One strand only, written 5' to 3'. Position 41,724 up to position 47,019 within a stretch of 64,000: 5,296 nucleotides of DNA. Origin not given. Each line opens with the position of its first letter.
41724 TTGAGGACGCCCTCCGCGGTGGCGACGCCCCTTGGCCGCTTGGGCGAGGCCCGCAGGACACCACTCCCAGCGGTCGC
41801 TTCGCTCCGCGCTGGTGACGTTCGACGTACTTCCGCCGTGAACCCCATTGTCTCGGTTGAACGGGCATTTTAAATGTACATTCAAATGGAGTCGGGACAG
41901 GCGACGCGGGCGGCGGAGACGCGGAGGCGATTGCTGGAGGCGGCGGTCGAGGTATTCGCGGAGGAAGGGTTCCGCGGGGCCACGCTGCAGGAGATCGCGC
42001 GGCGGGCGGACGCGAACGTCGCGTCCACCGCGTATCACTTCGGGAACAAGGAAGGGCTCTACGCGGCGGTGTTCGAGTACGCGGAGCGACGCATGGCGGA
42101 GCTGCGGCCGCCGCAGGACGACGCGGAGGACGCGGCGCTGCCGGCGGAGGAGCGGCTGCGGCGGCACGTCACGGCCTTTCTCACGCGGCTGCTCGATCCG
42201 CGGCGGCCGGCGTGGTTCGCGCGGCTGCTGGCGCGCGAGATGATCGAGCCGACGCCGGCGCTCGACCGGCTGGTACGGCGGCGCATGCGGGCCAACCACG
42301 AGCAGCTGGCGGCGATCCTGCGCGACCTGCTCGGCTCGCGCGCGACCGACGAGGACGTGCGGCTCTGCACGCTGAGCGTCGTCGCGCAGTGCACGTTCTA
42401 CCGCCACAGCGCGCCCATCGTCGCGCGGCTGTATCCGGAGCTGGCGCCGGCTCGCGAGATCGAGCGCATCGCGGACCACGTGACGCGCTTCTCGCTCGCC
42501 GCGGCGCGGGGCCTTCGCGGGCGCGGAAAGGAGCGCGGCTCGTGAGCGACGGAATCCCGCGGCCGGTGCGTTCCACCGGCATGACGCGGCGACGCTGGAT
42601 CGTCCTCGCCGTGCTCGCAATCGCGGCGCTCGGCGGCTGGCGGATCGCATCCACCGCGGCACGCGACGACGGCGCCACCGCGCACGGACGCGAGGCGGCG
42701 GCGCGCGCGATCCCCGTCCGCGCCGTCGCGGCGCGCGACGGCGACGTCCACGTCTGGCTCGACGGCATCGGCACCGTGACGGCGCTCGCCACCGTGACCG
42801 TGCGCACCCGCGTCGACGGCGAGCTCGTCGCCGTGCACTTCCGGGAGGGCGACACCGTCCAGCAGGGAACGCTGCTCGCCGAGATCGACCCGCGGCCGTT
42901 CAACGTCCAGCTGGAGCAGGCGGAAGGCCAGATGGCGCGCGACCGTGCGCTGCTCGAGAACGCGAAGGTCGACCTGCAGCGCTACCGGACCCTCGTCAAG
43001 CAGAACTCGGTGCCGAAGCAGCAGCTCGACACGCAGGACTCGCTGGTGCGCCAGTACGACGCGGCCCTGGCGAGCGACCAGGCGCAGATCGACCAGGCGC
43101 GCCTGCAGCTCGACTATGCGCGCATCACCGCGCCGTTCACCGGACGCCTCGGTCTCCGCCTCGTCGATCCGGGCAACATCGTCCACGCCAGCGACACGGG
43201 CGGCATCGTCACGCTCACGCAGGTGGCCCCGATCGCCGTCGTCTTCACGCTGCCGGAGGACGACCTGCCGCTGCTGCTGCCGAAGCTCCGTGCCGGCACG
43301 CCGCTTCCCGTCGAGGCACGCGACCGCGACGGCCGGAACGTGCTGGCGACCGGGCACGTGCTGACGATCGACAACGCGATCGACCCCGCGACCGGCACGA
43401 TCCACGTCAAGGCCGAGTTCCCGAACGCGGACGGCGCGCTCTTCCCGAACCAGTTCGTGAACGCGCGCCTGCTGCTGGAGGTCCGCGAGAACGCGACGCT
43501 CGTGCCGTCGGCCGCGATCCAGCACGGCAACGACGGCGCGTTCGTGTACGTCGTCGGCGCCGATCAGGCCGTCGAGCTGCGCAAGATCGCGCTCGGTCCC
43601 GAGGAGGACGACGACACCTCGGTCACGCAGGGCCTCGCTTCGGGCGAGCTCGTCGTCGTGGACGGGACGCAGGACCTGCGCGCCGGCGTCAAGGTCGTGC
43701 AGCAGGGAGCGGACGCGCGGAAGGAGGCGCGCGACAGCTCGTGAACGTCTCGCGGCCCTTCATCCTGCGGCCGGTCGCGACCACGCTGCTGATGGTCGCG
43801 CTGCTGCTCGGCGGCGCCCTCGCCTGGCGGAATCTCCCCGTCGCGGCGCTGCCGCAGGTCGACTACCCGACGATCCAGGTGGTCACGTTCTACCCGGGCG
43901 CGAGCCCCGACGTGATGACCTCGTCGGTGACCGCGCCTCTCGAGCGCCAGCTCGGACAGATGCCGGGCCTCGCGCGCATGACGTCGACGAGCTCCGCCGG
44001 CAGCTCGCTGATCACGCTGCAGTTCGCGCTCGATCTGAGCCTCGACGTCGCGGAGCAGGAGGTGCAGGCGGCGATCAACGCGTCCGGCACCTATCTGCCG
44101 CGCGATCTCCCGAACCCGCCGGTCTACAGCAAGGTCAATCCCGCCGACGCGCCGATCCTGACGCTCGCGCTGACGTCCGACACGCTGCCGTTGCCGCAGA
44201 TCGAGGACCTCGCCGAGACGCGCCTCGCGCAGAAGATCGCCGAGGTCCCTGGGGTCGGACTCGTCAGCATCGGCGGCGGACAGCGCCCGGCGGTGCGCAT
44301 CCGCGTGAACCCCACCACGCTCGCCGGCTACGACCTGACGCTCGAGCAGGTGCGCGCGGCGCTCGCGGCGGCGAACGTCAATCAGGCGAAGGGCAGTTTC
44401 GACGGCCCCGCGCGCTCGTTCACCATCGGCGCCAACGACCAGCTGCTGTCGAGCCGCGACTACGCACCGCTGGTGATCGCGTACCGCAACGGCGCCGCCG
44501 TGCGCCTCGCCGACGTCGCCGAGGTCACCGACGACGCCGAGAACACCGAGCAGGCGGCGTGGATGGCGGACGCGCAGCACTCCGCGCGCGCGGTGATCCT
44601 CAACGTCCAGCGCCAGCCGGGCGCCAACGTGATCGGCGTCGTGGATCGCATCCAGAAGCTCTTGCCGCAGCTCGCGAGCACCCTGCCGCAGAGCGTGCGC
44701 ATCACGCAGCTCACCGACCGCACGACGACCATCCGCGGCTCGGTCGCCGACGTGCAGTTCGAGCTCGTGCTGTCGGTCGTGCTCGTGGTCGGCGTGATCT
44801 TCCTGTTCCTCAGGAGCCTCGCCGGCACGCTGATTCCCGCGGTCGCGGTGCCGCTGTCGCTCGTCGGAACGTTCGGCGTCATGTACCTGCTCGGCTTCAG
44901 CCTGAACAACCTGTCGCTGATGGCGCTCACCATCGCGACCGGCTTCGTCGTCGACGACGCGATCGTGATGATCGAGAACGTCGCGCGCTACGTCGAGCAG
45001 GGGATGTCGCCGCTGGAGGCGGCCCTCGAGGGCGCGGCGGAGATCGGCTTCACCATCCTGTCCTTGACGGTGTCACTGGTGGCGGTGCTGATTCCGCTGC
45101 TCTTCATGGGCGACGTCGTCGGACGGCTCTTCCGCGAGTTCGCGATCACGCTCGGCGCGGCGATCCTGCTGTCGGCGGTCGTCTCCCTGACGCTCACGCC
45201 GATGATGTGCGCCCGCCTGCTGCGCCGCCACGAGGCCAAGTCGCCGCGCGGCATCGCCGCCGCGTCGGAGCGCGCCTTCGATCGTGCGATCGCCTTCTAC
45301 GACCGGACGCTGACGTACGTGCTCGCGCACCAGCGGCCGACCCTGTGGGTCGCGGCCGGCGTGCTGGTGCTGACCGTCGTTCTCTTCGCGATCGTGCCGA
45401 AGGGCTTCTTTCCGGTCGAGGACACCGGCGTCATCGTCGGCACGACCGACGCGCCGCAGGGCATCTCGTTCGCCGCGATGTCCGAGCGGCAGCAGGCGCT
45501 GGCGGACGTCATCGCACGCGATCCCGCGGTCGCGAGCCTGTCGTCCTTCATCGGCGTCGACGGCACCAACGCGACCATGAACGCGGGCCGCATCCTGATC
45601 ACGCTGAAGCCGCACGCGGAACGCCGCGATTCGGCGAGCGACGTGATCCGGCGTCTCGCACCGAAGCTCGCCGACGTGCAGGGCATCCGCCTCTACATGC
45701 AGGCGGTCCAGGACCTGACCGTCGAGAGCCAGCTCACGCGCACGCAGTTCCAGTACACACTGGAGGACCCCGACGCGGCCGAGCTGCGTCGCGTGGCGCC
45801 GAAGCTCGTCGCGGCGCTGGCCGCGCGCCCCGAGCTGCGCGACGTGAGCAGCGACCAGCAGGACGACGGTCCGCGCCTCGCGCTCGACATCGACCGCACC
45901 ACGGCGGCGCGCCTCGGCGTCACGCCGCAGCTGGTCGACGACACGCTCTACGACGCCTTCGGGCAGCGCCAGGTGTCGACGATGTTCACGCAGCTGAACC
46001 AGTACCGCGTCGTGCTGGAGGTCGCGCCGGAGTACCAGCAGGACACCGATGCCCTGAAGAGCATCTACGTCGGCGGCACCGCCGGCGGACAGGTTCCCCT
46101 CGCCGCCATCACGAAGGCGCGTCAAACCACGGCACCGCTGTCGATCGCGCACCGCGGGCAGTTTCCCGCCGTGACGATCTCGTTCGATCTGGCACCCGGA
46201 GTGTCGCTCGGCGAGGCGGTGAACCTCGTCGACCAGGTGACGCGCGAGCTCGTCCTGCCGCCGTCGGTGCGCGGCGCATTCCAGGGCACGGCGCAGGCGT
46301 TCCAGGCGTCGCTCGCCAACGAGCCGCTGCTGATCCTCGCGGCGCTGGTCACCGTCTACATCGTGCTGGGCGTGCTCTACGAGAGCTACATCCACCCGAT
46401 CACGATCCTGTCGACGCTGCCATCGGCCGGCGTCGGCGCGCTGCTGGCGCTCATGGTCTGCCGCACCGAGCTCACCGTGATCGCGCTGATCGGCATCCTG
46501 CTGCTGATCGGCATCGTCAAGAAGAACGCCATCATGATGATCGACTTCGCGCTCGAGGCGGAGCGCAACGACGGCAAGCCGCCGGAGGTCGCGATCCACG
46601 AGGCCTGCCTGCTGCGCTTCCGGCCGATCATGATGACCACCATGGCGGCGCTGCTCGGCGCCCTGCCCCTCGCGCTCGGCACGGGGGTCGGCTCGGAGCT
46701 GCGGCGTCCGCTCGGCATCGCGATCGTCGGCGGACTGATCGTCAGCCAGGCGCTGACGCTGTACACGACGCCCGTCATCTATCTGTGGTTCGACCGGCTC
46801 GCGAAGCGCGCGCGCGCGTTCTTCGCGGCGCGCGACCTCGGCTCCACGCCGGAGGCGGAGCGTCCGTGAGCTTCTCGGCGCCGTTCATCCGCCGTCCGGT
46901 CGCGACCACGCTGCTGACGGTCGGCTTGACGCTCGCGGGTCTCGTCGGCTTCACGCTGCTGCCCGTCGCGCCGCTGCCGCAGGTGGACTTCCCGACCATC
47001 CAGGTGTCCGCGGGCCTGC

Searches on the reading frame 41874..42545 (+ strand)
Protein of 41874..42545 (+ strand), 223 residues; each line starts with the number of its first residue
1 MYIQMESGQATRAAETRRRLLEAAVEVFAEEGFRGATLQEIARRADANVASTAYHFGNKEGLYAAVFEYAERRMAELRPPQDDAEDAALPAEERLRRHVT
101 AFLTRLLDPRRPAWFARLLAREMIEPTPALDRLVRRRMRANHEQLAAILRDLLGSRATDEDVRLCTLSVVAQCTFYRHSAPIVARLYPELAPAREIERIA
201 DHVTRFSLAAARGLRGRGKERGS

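Call 10: find_encoding_contigs(protein=window:41874-42545:+, flank=5000, max_places=10)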
Protein window:41874-42545:+ (223 aa): 11 contigs read that carry it; 10 places shown.
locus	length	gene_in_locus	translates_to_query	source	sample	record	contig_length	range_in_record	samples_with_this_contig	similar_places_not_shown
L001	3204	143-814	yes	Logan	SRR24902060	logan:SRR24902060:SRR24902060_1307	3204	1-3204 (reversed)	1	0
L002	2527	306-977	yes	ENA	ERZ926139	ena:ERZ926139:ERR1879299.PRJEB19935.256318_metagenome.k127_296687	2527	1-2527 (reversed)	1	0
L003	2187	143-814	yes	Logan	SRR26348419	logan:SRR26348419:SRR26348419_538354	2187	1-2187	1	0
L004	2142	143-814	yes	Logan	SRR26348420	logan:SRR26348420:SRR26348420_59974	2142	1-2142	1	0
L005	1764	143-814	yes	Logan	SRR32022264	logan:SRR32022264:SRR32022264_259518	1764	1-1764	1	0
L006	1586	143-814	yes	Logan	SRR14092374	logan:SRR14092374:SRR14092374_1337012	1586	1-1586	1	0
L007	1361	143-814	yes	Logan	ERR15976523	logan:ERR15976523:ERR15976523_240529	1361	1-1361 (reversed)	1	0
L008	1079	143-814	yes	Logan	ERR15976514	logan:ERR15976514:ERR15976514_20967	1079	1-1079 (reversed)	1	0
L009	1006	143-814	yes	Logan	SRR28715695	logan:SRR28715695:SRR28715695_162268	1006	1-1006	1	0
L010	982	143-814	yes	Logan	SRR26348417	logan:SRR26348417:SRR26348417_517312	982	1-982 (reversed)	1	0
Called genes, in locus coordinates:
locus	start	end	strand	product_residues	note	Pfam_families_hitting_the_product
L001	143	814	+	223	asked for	PF00440:TetR_N, PF09209:CecR_C, PF17939:TetR_C_30 (weak)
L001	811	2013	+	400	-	PF25917:BSH_RND, PF25876:HH_MFP_RND, PF25944:Beta-barrel_RND, PF25967:RND-MFP_C, PF25975:CzcB_C (faint), PF25989:YknX_C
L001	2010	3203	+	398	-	?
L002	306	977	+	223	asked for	PF00440:TetR_N, PF09209:CecR_C, PF17939:TetR_C_30 (weak)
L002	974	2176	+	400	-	PF25917:BSH_RND, PF25876:HH_MFP_RND, PF25944:Beta-barrel_RND, PF25967:RND-MFP_C, PF25975:CzcB_C (faint), PF25989:YknX_C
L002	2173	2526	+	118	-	?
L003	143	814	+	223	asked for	PF00440:TetR_N, PF09209:CecR_C, PF17939:TetR_C_30 (weak)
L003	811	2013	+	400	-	PF25917:BSH_RND, PF25876:HH_MFP_RND, PF25944:Beta-barrel_RND, PF25967:RND-MFP_C, PF25975:CzcB_C (faint), PF25989:YknX_C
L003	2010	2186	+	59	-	?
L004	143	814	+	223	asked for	PF00440:TetR_N, PF09209:CecR_C, PF17939:TetR_C_30 (weak)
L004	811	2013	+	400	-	PF25917:BSH_RND, PF25876:HH_MFP_RND, PF25944:Beta-barrel_RND, PF25967:RND-MFP_C, PF25975:CzcB_C (faint), PF25989:YknX_C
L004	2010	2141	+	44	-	?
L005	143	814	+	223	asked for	PF00440:TetR_N, PF09209:CecR_C, PF17939:TetR_C_30 (weak)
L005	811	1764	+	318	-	?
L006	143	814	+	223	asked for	PF00440:TetR_N, PF09209:CecR_C, PF17939:TetR_C_30 (weak)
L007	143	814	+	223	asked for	PF00440:TetR_N, PF09209:CecR_C, PF17939:TetR_C_30 (weak)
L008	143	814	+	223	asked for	PF00440:TetR_N, PF09209:CecR_C, PF17939:TetR_C_30 (weak)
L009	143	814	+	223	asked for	PF00440:TetR_N, PF09209:CecR_C, PF17939:TetR_C_30 (weak)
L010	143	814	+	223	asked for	PF00440:TetR_N, PF09209:CecR_C, PF17939:TetR_C_30 (weak)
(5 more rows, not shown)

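Call 48: search_protein_families(library=pfam, proteins=[window:41874-42545:+], max_evalue=0.001)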
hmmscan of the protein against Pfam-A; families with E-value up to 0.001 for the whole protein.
window:41874-42545:+ (223 aa): 3 families
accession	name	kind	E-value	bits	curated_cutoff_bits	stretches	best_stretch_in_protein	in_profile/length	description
PF09209.16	CecR_C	-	1.8e-34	118.9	24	1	91-210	1-124/125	HTH-type transcriptional dual regulator CecR, C-terminal domain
PF00440.29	TetR_N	-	3.6e-13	49.5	24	1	20-66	1-47/47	Bacterial regulatory proteins, tetR family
PF17939.6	TetR_C_30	-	3.7e-06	27.6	26.3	1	110-209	16-114/115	Tetracyclin repressor-like, C-terminal domain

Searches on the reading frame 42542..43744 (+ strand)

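Call 48: search_protein_families(library=pfam, proteins=[window:42542-43744:+], max_evalue=0.001)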
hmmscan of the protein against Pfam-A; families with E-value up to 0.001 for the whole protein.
window:42542-43744:+ (400 aa): 4 families
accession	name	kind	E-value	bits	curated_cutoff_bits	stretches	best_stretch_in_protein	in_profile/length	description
PF16576.10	HlyD_D23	-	2.9e-12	46.8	30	1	85-306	20-214/214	Barrel-sandwich domain of CusB or HlyD membrane-fusion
PF13437.12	HlyD_3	-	6.5e-10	40.1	22.2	1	195-296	2-96/106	HlyD family secretion protein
PF13533.13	Biotin_lipoyl_2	-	1.1e-07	31.9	29.8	1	85-116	1-32/32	Biotin-lipoyl like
PF00529.27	CusB_dom_1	-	0.0004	21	26.5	0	90-373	12-89/89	Cation efflux system protein CusB domain 1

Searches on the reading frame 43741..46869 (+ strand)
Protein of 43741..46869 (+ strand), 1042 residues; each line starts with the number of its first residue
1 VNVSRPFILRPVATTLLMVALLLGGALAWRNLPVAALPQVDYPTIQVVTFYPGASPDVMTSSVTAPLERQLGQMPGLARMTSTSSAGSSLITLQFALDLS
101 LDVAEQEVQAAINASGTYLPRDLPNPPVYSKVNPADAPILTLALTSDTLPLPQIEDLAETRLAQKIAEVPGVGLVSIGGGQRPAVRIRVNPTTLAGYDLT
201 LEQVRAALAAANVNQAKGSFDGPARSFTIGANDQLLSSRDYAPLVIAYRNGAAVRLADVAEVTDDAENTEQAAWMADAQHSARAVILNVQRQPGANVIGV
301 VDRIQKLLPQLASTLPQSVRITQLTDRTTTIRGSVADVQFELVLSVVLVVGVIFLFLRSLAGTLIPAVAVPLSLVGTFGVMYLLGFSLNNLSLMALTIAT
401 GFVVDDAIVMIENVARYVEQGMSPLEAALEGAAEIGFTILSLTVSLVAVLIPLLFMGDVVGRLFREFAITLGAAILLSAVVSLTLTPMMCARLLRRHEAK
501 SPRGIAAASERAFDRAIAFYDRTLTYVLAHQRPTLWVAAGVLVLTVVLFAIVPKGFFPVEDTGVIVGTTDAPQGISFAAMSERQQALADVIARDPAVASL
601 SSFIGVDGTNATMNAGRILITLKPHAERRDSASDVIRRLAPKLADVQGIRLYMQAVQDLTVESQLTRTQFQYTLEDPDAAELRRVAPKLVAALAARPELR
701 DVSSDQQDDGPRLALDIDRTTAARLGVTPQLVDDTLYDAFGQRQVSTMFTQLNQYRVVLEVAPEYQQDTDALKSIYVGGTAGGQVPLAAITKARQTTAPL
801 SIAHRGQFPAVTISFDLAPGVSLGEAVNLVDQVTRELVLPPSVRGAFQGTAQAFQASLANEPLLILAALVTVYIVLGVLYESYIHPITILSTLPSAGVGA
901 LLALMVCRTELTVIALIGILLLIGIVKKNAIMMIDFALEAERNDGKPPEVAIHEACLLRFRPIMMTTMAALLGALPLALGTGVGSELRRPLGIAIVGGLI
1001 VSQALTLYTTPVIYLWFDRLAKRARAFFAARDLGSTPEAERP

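Call 48: search_protein_families(library=pfam, proteins=[window:43741-46869:+], max_evalue=0.001)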
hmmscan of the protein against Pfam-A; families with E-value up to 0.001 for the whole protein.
window:43741-46869:+ (1042 aa): 2 families
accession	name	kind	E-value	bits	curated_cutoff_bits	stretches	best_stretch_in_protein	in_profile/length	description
PF00873.25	ACR_tran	-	0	1084.1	28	1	5-1017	3-1020/1021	AcrB/AcrD/AcrF family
PF02355.23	SecD_SecF_C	-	3.5e-05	23.7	20.5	0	863-1017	35-186/189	Protein export membrane protein SecD/SecF, C-terminal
